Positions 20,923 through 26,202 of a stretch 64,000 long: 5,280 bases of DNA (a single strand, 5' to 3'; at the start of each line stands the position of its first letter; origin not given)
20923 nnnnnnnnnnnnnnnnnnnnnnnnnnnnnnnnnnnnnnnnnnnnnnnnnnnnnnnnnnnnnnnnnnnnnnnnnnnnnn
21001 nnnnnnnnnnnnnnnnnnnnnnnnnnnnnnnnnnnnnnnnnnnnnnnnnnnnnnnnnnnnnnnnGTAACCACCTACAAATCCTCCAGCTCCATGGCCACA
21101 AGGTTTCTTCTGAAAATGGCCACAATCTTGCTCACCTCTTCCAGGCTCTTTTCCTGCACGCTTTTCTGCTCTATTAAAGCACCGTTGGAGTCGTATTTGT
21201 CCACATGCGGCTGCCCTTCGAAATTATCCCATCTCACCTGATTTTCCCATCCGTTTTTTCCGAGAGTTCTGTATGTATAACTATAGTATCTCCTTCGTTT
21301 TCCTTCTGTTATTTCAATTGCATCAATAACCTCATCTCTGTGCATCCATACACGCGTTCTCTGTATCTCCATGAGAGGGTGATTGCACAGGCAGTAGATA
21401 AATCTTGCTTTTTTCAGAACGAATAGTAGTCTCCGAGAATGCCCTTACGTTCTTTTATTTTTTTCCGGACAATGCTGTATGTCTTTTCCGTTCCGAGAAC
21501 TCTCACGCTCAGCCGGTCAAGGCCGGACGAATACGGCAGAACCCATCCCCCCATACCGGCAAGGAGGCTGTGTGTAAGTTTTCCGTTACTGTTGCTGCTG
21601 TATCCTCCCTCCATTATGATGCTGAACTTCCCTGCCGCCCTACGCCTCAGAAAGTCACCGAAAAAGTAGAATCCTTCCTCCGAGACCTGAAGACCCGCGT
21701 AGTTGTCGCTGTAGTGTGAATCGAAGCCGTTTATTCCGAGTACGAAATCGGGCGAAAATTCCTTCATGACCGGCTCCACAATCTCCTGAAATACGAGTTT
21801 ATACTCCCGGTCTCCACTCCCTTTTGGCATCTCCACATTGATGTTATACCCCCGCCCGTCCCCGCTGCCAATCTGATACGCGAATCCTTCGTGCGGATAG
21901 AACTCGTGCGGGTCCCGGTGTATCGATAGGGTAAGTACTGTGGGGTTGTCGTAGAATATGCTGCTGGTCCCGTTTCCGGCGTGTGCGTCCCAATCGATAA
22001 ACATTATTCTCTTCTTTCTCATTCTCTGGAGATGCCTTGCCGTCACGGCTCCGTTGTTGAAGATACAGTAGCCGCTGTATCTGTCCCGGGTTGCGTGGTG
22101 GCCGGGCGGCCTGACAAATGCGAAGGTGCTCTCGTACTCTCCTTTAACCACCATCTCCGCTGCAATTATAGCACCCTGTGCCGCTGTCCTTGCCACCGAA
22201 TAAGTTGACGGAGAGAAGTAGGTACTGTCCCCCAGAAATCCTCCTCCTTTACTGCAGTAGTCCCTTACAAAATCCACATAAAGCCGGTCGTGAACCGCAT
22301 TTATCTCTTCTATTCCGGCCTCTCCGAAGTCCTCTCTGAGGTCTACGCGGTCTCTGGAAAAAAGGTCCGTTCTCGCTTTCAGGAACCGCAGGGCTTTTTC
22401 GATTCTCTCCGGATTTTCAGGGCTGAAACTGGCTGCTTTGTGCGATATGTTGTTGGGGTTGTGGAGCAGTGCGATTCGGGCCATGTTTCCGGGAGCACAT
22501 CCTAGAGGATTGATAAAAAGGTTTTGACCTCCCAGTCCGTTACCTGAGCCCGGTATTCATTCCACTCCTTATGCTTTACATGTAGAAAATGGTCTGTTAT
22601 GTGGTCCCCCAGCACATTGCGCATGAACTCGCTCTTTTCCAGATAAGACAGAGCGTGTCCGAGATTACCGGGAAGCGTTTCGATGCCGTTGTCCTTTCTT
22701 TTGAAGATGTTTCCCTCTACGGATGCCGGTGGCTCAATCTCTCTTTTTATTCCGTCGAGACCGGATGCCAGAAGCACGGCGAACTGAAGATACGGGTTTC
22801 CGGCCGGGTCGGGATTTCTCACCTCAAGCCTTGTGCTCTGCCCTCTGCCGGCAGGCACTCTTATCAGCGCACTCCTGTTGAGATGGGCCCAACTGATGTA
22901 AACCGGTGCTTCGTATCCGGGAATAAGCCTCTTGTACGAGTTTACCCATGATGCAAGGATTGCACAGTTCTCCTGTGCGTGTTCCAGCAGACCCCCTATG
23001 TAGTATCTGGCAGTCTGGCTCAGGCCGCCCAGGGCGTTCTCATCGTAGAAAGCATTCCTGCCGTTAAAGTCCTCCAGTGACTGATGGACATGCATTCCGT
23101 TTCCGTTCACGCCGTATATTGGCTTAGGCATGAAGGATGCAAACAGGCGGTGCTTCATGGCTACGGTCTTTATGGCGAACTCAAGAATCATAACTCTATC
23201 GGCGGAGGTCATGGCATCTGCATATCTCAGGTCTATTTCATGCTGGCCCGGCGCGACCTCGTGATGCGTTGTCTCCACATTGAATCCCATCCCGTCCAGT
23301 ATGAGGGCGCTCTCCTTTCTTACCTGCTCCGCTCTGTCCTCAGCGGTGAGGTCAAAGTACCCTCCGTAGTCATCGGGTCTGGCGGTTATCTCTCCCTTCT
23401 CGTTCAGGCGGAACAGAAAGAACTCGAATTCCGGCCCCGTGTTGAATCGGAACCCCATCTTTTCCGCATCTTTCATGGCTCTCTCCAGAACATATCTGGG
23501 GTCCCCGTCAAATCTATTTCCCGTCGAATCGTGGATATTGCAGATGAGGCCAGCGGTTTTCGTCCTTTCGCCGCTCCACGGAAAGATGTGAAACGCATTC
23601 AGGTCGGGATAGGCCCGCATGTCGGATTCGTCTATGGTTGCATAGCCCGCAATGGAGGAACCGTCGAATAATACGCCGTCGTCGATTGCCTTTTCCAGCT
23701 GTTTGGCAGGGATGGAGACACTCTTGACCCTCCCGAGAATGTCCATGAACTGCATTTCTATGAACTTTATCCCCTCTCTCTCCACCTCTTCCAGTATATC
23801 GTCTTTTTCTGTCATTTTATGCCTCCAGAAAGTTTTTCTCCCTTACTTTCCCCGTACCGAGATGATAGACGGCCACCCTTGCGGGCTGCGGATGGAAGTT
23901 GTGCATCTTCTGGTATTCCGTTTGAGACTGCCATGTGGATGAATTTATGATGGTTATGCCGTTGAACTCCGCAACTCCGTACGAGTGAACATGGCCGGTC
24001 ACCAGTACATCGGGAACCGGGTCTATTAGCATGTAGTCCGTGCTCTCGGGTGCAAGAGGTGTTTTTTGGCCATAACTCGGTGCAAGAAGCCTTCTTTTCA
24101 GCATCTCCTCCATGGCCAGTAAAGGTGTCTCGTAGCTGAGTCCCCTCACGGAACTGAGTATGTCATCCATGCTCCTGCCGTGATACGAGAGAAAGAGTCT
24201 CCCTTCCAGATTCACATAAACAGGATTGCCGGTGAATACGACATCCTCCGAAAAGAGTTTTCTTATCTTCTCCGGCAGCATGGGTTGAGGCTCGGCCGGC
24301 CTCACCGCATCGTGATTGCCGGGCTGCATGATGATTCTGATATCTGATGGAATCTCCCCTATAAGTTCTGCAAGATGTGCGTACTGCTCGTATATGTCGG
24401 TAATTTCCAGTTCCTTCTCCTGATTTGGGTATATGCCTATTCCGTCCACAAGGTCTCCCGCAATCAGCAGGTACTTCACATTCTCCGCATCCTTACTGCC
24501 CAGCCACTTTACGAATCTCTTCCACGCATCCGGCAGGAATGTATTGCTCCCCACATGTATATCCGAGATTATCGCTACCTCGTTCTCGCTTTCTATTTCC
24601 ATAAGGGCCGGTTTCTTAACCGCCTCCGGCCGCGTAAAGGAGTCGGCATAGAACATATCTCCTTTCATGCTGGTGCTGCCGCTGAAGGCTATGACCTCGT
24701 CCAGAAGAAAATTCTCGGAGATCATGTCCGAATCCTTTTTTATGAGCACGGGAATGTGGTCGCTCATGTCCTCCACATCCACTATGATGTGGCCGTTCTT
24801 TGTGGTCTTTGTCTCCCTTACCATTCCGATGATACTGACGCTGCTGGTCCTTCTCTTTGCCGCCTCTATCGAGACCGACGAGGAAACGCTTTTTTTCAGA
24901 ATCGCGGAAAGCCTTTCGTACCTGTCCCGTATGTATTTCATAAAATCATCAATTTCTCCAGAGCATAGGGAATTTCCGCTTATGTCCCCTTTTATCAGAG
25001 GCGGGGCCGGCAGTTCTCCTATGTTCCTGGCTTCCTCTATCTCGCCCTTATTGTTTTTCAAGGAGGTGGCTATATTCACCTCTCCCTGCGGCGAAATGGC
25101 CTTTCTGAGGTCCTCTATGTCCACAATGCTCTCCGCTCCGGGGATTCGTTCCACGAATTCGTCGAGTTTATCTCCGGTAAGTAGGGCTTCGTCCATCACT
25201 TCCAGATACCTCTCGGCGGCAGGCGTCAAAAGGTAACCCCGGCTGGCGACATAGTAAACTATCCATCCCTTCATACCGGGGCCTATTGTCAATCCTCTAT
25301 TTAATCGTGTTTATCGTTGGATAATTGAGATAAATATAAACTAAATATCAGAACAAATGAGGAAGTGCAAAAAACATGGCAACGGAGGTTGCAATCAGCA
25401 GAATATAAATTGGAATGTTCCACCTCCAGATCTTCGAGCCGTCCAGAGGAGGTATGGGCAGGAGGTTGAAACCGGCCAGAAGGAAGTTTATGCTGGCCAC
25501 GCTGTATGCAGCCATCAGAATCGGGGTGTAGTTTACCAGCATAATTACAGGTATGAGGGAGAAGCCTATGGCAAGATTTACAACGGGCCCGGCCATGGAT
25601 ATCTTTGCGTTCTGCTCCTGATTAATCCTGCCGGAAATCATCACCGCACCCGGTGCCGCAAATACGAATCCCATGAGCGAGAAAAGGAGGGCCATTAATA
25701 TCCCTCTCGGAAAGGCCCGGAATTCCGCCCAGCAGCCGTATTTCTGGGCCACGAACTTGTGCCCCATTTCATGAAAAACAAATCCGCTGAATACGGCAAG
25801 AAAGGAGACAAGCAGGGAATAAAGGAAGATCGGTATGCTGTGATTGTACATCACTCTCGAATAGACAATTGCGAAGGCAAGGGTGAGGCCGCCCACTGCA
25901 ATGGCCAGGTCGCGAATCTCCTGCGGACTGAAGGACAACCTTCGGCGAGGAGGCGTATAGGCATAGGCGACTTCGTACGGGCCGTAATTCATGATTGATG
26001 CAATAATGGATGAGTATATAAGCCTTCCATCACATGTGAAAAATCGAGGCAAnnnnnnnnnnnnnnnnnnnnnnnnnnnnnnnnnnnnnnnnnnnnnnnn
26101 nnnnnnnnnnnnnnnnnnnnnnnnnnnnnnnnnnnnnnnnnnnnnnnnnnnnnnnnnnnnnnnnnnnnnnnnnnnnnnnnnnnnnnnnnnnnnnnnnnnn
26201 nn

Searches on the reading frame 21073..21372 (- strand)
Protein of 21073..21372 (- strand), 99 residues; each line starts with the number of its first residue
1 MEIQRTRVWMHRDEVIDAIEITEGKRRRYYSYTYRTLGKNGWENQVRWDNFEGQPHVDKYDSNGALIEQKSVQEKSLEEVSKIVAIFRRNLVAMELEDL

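Call 3: search_protein_families(library=pfam, proteins=[window:21073-21372:-], max_evalue=0.1)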
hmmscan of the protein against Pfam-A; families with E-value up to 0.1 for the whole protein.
window:21073-21372:- (99 aa): 3 families
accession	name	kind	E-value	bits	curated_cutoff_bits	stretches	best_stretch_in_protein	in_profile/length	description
PF24839.1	DUF7718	-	0.00048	20.4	25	1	20-79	20-78/104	Domain of unknown function (DUF7718)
PF20126.4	TumE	-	0.032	14.7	23.4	1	15-59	8-52/81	Toxin TumE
PF11141.13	DUF2914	-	0.041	14.1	23.6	0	8-40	7-38/62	Protein of unknown function (DUF2914)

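Call 4: search_protein_families(library=ncbifam, proteins=[window:21073-21372:-], max_evalue=0.1)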
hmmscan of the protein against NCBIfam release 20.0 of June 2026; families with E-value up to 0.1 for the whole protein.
window:21073-21372:- (99 aa): 0 families

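Call 55: search_protein_families(library=padloc, proteins=[window:21073-21372:-], max_evalue=0.01)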
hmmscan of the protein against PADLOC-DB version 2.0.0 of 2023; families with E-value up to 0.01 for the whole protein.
window:21073-21372:- (99 aa): 0 families

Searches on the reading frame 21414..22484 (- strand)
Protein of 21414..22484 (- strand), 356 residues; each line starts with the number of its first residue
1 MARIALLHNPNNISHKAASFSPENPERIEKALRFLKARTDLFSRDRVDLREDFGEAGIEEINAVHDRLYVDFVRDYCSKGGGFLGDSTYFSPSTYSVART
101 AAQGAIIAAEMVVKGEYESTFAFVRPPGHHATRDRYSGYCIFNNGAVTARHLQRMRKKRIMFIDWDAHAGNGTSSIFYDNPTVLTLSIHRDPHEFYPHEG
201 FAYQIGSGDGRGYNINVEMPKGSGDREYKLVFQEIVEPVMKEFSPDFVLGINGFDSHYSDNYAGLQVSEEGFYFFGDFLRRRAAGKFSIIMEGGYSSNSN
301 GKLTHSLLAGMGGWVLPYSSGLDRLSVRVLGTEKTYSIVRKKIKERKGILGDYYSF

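Call 35: search_protein_families(library=pfam, proteins=[window:21414-22484:-], max_evalue=0.01)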
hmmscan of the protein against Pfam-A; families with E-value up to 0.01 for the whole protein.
window:21414-22484:- (356 aa): 1 family
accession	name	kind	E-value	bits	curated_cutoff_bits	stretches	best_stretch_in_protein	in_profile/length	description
PF00850.24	Hist_deacetyl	-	1.3e-83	281.2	27.9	1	22-309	2-296/298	Histone deacetylase domain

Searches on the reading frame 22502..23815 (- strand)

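Call 35: search_protein_families(library=pfam, proteins=[window:22502-23815:-], max_evalue=0.01)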
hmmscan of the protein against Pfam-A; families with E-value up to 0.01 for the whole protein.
window:22502-23815:- (437 aa): 2 families
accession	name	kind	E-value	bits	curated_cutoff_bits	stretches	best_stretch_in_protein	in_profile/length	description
PF00120.29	Gln-synt_C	-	1e-126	423.1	24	1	104-431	2-342/344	Glutamine synthetase, catalytic domain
PF03951.24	Gln-synt_N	-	2.3e-27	94.8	33.4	1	16-96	2-81/82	Glutamine synthetase, beta-Grasp domain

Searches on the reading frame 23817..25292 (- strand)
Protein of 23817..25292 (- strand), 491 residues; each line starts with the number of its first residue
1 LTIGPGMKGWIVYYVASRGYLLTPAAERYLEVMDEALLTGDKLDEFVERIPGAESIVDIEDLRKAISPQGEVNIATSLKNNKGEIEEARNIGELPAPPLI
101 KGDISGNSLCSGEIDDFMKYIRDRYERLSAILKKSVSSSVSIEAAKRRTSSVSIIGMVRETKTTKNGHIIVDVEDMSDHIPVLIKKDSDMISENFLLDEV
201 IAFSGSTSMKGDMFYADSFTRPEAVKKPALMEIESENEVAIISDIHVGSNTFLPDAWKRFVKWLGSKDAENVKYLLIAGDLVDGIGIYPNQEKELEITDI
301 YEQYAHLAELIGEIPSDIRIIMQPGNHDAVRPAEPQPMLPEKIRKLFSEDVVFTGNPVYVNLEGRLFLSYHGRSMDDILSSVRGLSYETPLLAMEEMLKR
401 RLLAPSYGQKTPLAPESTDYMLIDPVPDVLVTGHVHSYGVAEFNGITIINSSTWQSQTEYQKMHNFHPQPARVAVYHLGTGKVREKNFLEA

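Call 68: search_protein_families(library=pfam, proteins=[window:23817-25292:-], max_evalue=0.001)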
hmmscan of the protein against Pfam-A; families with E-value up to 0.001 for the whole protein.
window:23817-25292:- (491 aa): 4 families
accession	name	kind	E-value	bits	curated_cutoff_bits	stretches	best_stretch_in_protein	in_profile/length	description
PF00149.33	Metallophos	-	6e-17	63.1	21.5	1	239-438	3-191/191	Calcineurin-like phosphoesterase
PF04042.21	DNA_pol_E_B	-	3.3e-13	50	29.1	1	239-434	1-203/210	DNA polymerase alpha/epsilon subunit B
PF01336.31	tRNA_anti-codon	-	0.00012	22.4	27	1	152-208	1-58/75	OB-fold nucleic acid binding domain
PF12850.12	Metallophos_2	-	0.00018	22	27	0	239-451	3-132/154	Calcineurin-like phosphoesterase superfamily domain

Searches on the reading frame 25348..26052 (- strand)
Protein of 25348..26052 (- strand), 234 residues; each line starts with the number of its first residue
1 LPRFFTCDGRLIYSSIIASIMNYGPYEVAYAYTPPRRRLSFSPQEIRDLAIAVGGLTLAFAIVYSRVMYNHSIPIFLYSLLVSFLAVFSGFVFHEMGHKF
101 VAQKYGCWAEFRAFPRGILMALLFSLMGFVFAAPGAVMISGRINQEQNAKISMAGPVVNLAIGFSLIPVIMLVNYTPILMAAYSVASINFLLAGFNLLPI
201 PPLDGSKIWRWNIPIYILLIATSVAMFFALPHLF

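Call 68: search_protein_families(library=pfam, proteins=[window:25348-26052:-], max_evalue=0.001)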
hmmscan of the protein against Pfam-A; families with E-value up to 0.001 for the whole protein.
window:25348-26052:- (234 aa): 1 family
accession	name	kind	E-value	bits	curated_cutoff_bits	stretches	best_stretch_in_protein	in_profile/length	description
PF02163.28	Peptidase_M50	-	1.3e-10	41.5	27.2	1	180-210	161-191/221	Peptidase family M50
